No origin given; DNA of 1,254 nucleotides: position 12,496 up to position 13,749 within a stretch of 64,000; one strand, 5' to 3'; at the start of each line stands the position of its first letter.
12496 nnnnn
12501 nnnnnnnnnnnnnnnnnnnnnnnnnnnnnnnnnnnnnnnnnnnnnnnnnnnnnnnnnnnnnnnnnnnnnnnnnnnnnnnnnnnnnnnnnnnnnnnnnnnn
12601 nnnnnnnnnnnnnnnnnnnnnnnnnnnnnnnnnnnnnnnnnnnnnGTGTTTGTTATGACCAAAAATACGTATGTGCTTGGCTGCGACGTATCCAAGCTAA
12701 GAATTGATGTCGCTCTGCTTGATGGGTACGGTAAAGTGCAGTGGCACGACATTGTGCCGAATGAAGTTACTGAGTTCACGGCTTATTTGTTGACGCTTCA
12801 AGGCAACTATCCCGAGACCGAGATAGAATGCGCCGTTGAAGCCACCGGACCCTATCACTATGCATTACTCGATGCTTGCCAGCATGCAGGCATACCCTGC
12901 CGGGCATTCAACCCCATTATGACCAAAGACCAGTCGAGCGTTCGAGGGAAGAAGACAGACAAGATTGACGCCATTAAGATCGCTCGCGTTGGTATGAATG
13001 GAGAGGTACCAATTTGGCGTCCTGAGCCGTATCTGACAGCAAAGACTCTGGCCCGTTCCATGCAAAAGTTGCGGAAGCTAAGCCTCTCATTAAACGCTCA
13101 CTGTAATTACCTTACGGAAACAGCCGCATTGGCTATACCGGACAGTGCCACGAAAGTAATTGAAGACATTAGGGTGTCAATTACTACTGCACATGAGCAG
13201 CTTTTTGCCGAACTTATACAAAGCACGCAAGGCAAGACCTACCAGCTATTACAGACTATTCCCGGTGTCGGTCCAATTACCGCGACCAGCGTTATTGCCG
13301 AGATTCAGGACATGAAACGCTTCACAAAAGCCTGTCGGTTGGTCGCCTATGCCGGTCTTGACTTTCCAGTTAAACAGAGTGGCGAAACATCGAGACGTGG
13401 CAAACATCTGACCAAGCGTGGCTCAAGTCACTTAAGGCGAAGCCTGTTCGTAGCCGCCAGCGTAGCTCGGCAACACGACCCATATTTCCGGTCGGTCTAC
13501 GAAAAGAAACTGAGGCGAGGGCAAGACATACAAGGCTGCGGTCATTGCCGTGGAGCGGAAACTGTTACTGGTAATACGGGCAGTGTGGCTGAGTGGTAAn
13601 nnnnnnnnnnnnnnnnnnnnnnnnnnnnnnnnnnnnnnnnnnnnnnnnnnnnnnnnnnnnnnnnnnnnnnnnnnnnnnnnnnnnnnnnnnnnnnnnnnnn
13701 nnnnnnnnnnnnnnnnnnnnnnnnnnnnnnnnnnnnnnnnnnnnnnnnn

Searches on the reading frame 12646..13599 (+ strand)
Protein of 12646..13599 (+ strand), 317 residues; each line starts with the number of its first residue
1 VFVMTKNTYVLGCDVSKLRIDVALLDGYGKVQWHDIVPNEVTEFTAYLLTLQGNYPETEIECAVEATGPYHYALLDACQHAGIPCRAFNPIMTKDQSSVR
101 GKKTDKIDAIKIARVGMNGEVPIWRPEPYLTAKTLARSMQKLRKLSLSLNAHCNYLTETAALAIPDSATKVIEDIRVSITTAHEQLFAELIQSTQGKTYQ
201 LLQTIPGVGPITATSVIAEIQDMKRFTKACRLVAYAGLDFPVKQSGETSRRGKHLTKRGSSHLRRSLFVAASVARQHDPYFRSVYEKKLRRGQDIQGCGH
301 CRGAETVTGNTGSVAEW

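Call 14: search_protein_families(library=pfam, proteins=[window:12646-13599:+], max_evalue=0.001)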
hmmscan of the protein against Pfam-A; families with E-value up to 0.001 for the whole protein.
window:12646-13599:+ (317 aa): 2 families
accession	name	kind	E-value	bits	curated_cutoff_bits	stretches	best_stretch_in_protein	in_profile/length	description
PF02371.22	Transposase_20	-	4.2e-26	91.6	21.3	1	200-286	2-87/87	Transposase IS116/IS110/IS902 family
PF01548.23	DEDD_Tnp_IS110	-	4.2e-16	59.5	29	1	11-126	1-117/155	Transposase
